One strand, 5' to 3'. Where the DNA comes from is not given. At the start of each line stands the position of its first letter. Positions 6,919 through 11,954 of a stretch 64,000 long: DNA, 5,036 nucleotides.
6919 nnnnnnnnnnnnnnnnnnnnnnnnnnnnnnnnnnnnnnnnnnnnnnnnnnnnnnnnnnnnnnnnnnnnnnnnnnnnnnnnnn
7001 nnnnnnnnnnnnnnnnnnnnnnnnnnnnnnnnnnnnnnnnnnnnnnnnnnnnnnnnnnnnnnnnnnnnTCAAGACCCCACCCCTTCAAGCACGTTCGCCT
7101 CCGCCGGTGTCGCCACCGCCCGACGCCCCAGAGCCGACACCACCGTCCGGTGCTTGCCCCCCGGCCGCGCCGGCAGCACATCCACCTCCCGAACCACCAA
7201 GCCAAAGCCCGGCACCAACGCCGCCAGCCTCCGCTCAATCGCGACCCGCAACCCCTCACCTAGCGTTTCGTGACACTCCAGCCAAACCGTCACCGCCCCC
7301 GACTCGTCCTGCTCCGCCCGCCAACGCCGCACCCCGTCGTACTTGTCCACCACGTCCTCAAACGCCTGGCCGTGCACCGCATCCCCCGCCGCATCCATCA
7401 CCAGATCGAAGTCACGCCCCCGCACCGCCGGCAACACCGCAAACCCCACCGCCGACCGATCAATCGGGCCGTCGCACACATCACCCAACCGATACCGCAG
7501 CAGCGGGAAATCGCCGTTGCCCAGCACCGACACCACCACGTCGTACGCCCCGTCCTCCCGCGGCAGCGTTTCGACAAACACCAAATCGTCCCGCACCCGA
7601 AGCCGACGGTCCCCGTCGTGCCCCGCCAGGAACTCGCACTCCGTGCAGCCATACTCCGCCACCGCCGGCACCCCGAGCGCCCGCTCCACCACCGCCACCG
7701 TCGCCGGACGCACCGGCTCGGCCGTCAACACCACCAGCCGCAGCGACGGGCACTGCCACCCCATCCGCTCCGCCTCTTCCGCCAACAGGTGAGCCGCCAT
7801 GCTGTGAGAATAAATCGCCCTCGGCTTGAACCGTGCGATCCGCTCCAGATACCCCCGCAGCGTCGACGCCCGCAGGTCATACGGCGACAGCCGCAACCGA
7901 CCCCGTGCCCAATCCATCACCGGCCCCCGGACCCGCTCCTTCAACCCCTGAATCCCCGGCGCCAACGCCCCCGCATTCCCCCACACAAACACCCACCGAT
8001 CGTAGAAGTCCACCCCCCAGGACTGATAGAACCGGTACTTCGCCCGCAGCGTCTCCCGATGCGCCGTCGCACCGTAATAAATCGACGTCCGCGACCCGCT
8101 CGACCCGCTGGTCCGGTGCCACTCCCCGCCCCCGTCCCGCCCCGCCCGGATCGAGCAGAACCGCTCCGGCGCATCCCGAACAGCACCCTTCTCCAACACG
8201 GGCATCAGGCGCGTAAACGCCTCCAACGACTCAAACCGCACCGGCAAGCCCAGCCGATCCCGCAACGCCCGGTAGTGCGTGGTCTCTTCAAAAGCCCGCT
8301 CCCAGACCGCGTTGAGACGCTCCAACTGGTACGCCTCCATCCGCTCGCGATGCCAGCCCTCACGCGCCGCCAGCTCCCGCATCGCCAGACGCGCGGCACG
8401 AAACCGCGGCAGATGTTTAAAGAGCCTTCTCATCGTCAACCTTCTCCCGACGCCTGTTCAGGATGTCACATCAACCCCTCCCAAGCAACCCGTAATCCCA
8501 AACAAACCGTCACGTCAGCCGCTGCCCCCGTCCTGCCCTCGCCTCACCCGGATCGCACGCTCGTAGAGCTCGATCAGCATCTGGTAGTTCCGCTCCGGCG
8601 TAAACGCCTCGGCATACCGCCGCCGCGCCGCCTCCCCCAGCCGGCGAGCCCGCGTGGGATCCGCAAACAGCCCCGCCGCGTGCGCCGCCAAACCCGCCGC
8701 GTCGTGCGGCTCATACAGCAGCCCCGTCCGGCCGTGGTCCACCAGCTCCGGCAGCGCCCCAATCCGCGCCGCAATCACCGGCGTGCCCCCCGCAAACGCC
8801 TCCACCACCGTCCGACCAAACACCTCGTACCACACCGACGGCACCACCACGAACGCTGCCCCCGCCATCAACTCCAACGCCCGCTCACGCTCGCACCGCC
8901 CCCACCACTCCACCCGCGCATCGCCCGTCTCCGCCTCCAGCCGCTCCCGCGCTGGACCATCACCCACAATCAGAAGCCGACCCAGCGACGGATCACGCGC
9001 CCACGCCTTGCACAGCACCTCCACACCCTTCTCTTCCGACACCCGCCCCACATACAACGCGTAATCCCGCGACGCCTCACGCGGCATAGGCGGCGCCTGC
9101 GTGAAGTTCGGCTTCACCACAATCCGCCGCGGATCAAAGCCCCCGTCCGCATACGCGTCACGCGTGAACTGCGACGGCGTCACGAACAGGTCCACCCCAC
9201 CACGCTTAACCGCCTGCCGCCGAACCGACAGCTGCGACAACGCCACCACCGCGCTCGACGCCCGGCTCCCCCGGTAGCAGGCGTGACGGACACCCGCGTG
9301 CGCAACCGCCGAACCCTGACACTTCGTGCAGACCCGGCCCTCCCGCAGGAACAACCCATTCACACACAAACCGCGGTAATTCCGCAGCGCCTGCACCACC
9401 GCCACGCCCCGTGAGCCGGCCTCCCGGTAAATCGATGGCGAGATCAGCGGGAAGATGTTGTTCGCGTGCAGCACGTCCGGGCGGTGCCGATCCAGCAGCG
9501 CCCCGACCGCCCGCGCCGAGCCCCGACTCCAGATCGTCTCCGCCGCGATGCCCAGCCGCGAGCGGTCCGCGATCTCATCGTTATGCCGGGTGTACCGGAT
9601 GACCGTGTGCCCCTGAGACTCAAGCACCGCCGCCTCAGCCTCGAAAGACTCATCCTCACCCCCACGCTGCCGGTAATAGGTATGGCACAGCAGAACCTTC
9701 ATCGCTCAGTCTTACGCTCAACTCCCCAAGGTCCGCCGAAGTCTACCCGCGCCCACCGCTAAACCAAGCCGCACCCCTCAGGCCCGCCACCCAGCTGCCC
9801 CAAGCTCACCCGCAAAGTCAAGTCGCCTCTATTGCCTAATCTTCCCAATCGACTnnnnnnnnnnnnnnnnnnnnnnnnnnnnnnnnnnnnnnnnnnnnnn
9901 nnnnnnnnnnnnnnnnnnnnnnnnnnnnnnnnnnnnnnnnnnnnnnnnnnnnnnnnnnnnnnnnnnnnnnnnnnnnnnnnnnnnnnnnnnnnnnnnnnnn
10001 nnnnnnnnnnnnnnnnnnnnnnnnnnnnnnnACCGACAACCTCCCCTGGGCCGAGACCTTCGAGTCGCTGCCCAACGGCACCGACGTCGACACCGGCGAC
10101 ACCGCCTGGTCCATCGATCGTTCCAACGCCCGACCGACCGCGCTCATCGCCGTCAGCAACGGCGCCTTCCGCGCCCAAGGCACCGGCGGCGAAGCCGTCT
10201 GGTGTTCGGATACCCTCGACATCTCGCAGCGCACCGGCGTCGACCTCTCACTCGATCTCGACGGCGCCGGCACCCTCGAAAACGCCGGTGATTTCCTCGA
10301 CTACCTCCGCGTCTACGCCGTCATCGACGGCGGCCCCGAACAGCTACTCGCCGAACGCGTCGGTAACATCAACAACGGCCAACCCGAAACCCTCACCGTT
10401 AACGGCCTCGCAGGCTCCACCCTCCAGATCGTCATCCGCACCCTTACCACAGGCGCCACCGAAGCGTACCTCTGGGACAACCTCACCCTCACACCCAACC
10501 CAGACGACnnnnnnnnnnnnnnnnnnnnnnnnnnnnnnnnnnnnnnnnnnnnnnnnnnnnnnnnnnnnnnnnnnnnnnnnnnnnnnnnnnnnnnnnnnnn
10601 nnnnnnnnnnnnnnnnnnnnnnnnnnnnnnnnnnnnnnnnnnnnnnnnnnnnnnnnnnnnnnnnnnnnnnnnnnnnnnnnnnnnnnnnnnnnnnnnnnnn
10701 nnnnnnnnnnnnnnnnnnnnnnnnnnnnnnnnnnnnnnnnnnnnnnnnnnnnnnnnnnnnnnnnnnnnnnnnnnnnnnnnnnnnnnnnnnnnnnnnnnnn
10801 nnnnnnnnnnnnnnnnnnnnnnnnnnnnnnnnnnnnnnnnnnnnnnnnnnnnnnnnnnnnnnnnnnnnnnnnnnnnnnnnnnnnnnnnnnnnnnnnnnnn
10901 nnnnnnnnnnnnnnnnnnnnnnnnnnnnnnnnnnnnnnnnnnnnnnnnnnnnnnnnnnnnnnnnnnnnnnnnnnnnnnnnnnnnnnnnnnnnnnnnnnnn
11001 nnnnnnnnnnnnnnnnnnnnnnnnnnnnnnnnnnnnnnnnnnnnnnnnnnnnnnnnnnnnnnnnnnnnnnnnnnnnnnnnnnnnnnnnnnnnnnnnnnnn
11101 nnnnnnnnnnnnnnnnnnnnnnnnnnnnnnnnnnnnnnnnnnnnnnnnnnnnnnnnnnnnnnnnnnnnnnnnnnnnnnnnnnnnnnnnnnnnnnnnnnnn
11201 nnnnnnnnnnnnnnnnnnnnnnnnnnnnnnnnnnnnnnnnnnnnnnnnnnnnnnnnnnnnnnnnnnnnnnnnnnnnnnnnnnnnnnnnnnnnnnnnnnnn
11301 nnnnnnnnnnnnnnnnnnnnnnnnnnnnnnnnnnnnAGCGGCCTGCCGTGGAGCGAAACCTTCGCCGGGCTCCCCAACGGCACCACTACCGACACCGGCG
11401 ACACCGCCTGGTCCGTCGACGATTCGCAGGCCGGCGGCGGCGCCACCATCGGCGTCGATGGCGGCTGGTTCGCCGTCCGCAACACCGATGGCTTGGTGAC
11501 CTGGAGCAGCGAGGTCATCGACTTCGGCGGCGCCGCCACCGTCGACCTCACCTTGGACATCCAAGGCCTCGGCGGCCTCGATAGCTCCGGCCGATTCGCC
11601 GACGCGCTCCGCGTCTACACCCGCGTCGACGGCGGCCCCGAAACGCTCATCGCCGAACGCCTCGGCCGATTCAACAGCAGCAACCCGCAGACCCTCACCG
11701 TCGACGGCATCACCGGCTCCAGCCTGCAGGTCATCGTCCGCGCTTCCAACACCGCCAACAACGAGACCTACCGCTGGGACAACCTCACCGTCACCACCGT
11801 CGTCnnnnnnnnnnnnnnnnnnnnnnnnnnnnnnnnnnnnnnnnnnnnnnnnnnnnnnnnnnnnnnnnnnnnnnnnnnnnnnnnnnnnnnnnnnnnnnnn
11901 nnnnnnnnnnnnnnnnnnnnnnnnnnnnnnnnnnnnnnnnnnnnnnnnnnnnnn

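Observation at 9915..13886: Giant modular surface protein combining cadherin-like, Calx-beta, PA14 and PQQ-sugar-dehydrogenase-like propeller domains behind an '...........' N-terminal motif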

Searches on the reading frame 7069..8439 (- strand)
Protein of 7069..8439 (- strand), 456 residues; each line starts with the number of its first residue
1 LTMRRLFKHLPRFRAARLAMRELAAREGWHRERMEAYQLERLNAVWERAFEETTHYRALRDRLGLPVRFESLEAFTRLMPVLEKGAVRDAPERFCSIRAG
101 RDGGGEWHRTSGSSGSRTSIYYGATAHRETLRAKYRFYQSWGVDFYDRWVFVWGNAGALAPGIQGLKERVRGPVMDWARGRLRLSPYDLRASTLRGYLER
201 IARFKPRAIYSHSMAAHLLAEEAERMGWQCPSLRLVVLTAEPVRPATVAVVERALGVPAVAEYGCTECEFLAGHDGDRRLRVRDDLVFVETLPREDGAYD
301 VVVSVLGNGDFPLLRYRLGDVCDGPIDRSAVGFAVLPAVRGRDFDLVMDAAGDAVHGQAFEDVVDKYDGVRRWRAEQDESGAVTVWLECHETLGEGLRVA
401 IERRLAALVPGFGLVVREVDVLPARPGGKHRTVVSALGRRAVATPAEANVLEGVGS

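Call 48: search_protein_families(library=pfam, proteins=[window:7069-8439:-], max_evalue=0.001)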
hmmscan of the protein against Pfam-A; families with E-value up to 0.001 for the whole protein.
window:7069-8439:- (456 aa): 1 family
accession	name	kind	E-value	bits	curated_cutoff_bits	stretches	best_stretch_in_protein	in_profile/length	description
PF00501.34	AMP-binding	-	3.1e-05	23.4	29.9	1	198-272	249-328/384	AMP-binding enzyme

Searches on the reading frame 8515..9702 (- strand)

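Call 48: search_protein_families(library=pfam, proteins=[window:8515-9702:-], max_evalue=0.001)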
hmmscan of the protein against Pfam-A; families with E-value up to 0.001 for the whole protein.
window:8515-9702:- (395 aa): 6 families
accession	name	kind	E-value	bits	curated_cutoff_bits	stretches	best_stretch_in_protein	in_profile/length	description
PF00534.26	Glycos_transf_1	-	7.9e-29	100.8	26.4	1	212-362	15-172/172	Glycosyl transferases group 1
PF13692.12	Glyco_trans_1_4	-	1.8e-27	96.8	27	1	214-348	3-142/142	Glycosyl transferases group 1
PF13579.12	Glyco_trans_4_4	-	4.7e-09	37.2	29.7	1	22-199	9-157/158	Glycosyl transferase 4-like domain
PF13524.12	Glyco_trans_1_2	-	1.1e-08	35.5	25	1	230-376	5-142/144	Glycosyl transferase-like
PF13439.12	Glyco_transf_4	-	1.2e-08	35.6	28.5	0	24-92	12-90/170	Glycosyltransferase Family 4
PF20706.3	GT4-conflict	-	0.00011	21.7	26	1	191-313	172-312/385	Family 4 Glycosyltransferase in conflict systems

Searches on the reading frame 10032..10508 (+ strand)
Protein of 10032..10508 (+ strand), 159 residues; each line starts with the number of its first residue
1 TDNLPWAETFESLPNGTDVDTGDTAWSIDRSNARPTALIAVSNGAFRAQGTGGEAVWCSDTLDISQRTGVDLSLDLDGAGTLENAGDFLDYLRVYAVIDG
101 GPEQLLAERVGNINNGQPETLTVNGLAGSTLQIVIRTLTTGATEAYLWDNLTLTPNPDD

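Call 8: search_protein_families(library=pfam, proteins=[window:10032-10508:+], max_evalue=10)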
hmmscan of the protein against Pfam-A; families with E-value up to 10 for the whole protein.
seq(159 aa): 0 families

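Call 17: search_protein_representatives(alignment_id=A1)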
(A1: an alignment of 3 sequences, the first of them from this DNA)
Query: 3 sequences, 157 profile positions. Proteins with E-value up to 0.001 (for the whole library): 1180; up to 1e-10: 560; up to 1e-30: 99. The best 150 are listed.
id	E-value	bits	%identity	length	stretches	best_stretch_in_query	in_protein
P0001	1.3e-259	866.8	-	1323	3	1-157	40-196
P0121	2.3e-179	606.0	-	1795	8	5-156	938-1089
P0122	4.3e-154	523.9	-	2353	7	6-155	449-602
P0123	4.9e-145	494.5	-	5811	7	3-154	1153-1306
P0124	1.2e-132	454.2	-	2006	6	3-154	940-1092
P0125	4.9e-124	426.2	-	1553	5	6-153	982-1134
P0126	3.7e-123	423.4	-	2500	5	6-154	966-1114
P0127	1.8e-122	421.2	-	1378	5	6-154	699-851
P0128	3.6e-117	403.9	-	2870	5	4-154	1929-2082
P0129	5.1e-116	400.2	-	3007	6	6-156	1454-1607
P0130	2.6e-109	378.4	-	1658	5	2-154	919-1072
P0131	8.9e-109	376.7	-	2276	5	6-153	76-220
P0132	9.9e-96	334.3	-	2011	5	5-154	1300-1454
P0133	5.0e-93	325.5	-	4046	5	2-154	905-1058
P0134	1.8e-92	323.7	-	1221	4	1-155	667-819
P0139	4.2e-73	260.8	-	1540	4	3-154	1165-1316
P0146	1.5e-65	236.2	-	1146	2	3-156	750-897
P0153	2.5e-57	209.5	-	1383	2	2-155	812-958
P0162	2.0e-50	187.1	-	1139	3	3-153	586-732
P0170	2.4e-45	170.6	-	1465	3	6-154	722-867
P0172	1.0e-44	168.5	-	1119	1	3-153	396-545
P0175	8.3e-43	162.3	-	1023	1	2-156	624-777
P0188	1.4e-37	145.3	-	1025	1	5-155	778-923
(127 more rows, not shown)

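Call 25: search_protein_families(library=pfam, alignment_id=A2, max_evalue=0.01)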
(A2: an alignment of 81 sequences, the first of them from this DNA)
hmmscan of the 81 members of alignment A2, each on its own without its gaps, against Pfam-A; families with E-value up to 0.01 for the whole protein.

A. member 1, seq(157 aa): 0 families

B. families by the number of members that match (of 81 scanned): 1 family
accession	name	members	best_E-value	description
PF13648.12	Lipocalin_4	1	0.0005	Lipocalin-like domain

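Call 26: search_protein_families(library=ncbifam, alignment_id=A2, max_evalue=0.01)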
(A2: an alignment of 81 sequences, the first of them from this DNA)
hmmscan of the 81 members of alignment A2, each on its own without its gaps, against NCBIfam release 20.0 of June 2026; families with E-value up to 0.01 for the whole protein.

A. member 1, seq(157 aa): 0 families

B. families by the number of members that match (of 81 scanned): 2 families
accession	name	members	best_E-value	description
NF001670.0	PRK00435.1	1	0.0053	elongation factor 1-beta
NF047982.1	T4SS_WalE1_fam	1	0.0087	actin-bundling T4SS effector WalE1 family protein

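Call 28: predict_structure(alignment_id=A2)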
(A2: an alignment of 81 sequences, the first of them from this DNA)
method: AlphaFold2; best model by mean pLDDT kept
length: 157 residues; sequences in the alignment: 81
mean_pLDDT: 97.2   pTM: 0.91
mean pLDDT of the five models: 97.2, 97.3, 97.2, 97.2, 96.8
residues with pLDDT >= 90: 153; 70-90: 3; 50-70: 1; < 50: 0
segments of 3 or more residues with pLDDT < 50: none
pLDDT, mean of each block of 10 residues (from residue 1): 90 98 97 98 98 98 97 98 97 99 98 96 98 98 98 95
secondary structure, 60 per line:
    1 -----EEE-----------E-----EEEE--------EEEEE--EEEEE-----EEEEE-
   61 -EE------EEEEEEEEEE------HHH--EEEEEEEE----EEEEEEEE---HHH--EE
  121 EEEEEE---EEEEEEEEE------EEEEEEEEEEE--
elements in order: E6-8 E26-29 E38-42 E45-49 E55-59 E70-79 E91-98 E103-110 E119-126 E130-138 E145-155

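Call 32: fold_search(model_id=the predicted structure, library=pdb)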
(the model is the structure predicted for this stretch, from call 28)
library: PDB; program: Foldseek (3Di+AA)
matches with E <= 10: 1868; with E <= 0.001: 462
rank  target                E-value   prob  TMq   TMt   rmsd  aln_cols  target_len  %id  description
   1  4d0q                  1.2e-08  1.00  0.58  0.57   5.6       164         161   15  Hyaluronan Binding Module of the Streptococcal Pneumoniae Hyaluronate Lyase (released 2014-08-06)
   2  8a28_A                1.3e-08  1.00  0.60  0.27   7.1       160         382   14  Structure of the astacin zymogen of LAST-MAM from Limulus polyphemus (released 2022-10-19)
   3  4itc                  1.8e-07  1.00  0.59  0.55   7.9       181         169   18  Crystal Structure Analysis of the K1 Cleaved Adhesin domain of Lys-gingipain (Kgp) from Porphyromonas gingivalis W83 (released 2013-09-25)
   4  8xmz_A                2.3e-07  1.00  0.50  0.56   7.3       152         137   18  Crystal structure of a novel porphyran-binding carbohydrate binding module (released 2024-01-17)
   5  8yt7                  2.8e-07  1.00  0.56  0.48   7.3       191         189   17  Crystal structure of the MAM domain of Spodoptera frugiperda Scavenger Receptor-C (released 2025-04-02)
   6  8iqe_C                3.5e-07  1.00  0.58  0.19   3.7       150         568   13  Crystal structure of tetrameric K2-2 TSP (released 2024-02-21)
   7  2y6j                  4.5e-07  1.00  0.62  0.59   4.4       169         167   12  X-2 engineered mutated CBM4-2 Carbohydrate Binding Module from a Thermostable Rhodothermus marinus Xylanase (released 2012-03-07)
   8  8hhv_A                4.5e-07  1.00  0.54  0.21   5.0       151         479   11  endo-alpha-D-arabinanase EndoMA1 from Microbacterium arabinogalactanolyticum (released 2023-08-16)
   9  4xup_E                4.5e-07  1.00  0.44  0.43   6.7       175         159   17  Structure of the N-terminal CBM22-1-CBM22-2 tandem domain from Paenibacillus barcinonensis Xyn10C (released 2015-06-03)
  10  2y64_A                5.2e-07  1.00  0.65  0.62   4.4       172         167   10  Xylopentaose binding mutated (X-2 L110F) CBM4-2 Carbohydrate Binding Module from a Thermostable Rhodothermus marinus X (released 2012-03-07)
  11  5l73_A                5.2e-07  1.00  0.60  0.55   5.7       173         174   10  MAM domain of human neuropilin-1 (released 2016-10-26)
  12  1k42_MODEL_1_A        5.2e-07  1.00  0.58  0.55   5.2       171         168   14  The Solution Structure of the CBM4-2 Carbohydrate Binding Module from a Thermostable Rhodothermus marinus Xyla (released 2002-05-29)
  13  4gwm_A                5.5e-07  1.00  0.58  0.18   7.9       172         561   16  Crystal structure of human promeprin beta (released 2012-09-19)
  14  5l73_B                6.3e-07  1.00  0.61  0.56   5.3       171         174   13  MAM domain of human neuropilin-1 (released 2016-10-26)
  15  8iq9_A                6.3e-07  1.00  0.54  0.18   4.3       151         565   12  Crystal structure of trimeric K2-2 TSP in complex with tetrasaccharide and octasaccharide (released 2024-02-21)
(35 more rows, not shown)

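Call 55: search_protein_families(library=pfam, proteins=[P0146, P0153, P0170, P0139, P0162, P0172, P0175, P0188], max_evalue=0.00001)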
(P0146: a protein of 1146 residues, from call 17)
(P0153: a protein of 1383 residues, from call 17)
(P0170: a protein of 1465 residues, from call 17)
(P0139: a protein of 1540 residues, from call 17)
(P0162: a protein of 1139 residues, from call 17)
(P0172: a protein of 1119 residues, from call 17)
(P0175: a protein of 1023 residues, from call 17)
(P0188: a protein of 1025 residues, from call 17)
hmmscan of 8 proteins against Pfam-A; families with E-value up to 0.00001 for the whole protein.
P0146 (1146 aa): 5 families
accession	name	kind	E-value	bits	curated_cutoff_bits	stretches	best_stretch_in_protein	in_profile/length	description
PF00150.24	Cellulase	-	8.2e-43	147.3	23.5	1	32-303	2-270/272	Cellulase (glycosyl hydrolase family 5)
PF02018.23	CBM_4_9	-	1.3e-26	94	25.9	2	905-1036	2-134/136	Carbohydrate binding domain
PF19190.6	BACON_2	-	5.1e-13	49.2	25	1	362-439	7-93/94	Viral BACON domain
PF18962.6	Por_Secre_tail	-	1.7e-10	41.5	27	1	1078-1145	1-75/75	Secretion system C-terminal sorting domain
PF13004.13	BACON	-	9.4e-09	35.6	25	1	382-437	2-60/61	Putative binding domain, N-terminal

P0153 (1383 aa): 3 families
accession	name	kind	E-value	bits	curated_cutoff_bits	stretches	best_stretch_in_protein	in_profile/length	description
PF24517.2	CBM96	-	2.5e-32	112.4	26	1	1119-1277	4-162/164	Carbohydrate-binding module family 96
PF15902.12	Sortilin-Vps10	-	5.9e-12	45.5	33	0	176-239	2-64/446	Sortilin, neurotensin receptor 3,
PF02012.26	BNR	-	1.5e-08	33.8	27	0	178-188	1-11/12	BNR/Asp-box repeat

P0170 (1465 aa): 5 families
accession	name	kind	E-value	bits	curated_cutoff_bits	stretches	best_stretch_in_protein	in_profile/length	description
PF18998.6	Flg_new_2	-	3.1e-59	197.3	23.6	4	946-1012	1-70/73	Divergent InlB B-repeat domain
PF17957.7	Big_7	-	8.1e-14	52.5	24.1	1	557-625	1-70/70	Bacterial Ig domain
PF09479.16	Flg_new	-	1.1e-07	32.3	27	0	885-937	10-61/65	Listeria-Bacteroides repeat domain (List_Bact_rpt)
PF00041.27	fn3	-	1.7e-07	31.8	25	1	457-537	2-77/84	Fibronectin type III domain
PF18962.6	Por_Secre_tail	-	6.1e-07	30.1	27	1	1399-1457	1-64/75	Secretion system C-terminal sorting domain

P0139 (1540 aa): 5 families
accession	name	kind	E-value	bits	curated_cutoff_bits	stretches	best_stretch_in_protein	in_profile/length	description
PF13229.12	Beta_helix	-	3.2e-20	72.8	25.9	2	185-349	3-157/158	Right handed beta helix region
PF05048.19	NosD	-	7.3e-16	58.7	23.6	2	278-413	53-173/212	Periplasmic copper-binding protein (NosD)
PF18962.6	Por_Secre_tail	-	6.7e-13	49.2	27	1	1467-1531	2-67/75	Secretion system C-terminal sorting domain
PF16841.11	CBM60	-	3.9e-08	34.1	28.2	1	1333-1423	1-88/91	Ca-dependent carbohydrate-binding module xylan-binding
PF11589.14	DUF3244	-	3.1e-06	27.5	25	0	1476-1532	32-89/96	Domain of unknown function (DUF3244)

P0162 (1139 aa): 3 families
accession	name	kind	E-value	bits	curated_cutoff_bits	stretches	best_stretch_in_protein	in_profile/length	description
PF13229.12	Beta_helix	-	5e-27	94.9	25.9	2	208-373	2-157/158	Right handed beta helix region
PF05048.19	NosD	-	1.3e-15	57.9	23.6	2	297-432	48-173/212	Periplasmic copper-binding protein (NosD)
PF18962.6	Por_Secre_tail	-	5.8e-09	36.6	27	1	1065-1128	1-66/75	Secretion system C-terminal sorting domain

P0172 (1119 aa): 1 family
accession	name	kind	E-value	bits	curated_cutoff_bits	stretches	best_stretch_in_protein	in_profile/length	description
PF18962.6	Por_Secre_tail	-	4.2e-09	37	27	1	1044-1112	1-71/75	Secretion system C-terminal sorting domain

P0175 (1023 aa): 2 families
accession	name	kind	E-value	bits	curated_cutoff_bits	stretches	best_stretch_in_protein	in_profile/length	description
PF24517.2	CBM96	-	2.6e-08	34.3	26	0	830-911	3-87/164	Carbohydrate-binding module family 96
PF18573.7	BclA_C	-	1.3e-07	32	38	0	491-612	19-126/128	BclA C-terminal domain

P0188 (1025 aa): 10 families
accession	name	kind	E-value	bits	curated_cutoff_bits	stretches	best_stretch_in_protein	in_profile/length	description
PF01344.31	Kelch_1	-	1.3e-35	121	20.1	3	199-245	4-46/46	Kelch motif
PF13964.12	Kelch_6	-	5.1e-29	99.7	25.3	1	53-94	7-48/50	Kelch motif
PF11721.14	Malectin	-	2.6e-27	96.2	23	1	629-761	1-145/163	Malectin domain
PF07646.21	Kelch_2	-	2e-22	78.4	21.3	0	48-93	2-48/48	Kelch motif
PF24681.1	Kelch_KLHDC2_KLHL20_DRC7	-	8.3e-22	78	50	2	102-303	5-209/221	KLHDC2/KLHL20/DRC7 Kelch-repeats domain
PF25210.1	Kelch_FKB95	-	2.1e-17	64.1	70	1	198-291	34-123/268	FKB95, Kelch-repeats domain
PF13415.12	Kelch_3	-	2.1e-17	63.3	22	0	206-250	1-42/48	Galactose oxidase, central domain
PF13418.12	Kelch_4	-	8.8e-15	54.8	21.6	0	55-93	10-48/49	Galactose oxidase, central domain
PF24996.1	NANM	-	3e-13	49.8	45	0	46-114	52-125/350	N-acetylneuraminate epimerase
PF24981.1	Beta-prop_ATRN-LZTR1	-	1.1e-07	31.8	50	1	41-268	33-280/289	Attractin/LZTR1 beta-propeller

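Call 57: search_solved_structures(query=A2, max_evalue=1, show_alignments=2)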
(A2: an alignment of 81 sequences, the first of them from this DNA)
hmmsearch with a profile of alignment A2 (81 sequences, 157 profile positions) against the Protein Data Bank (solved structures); distinct sequences matched with E-value up to 1: 1.
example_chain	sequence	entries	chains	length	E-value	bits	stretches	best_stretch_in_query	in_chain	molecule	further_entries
5kph_A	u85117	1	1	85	0.25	14.7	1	107-148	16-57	De novo Beta Sheet Design Protein OR485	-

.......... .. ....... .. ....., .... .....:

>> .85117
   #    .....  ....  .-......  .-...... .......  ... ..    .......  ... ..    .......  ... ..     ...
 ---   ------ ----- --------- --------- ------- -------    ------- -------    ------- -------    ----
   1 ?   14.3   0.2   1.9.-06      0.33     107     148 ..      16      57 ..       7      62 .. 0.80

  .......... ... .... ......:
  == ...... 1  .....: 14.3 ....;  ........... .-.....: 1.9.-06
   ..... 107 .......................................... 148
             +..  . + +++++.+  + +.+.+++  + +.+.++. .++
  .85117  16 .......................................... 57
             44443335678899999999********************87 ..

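Call 75: find_related_loci(query=A1, collection=genome_contigs, flank=1000)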
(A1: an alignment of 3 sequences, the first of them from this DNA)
Query A1 (157 aa) in genome_contigs; peptide patterns used: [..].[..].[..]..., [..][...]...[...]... (x = any residue, [..] = any of these).
35 stretches matched a pattern, but none encodes a relative of the query by tblastn (E <= 1e-3).

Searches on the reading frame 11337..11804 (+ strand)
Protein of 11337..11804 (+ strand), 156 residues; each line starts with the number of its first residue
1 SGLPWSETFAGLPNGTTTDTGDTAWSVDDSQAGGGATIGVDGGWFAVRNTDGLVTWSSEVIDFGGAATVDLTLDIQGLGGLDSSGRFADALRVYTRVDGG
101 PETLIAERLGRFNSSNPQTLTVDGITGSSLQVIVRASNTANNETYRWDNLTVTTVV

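Call 8: search_protein_families(library=pfam, proteins=[window:11337-11804:+], max_evalue=10)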
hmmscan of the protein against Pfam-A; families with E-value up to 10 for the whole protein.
seq(156 aa): 0 families

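Call 10: find_homologous_proteins(query=window:11337-11804:+, max_evalue=0.001)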
Query seq(156 aa): 202 candidates shared short words with the query, none scored E <= 0.001.
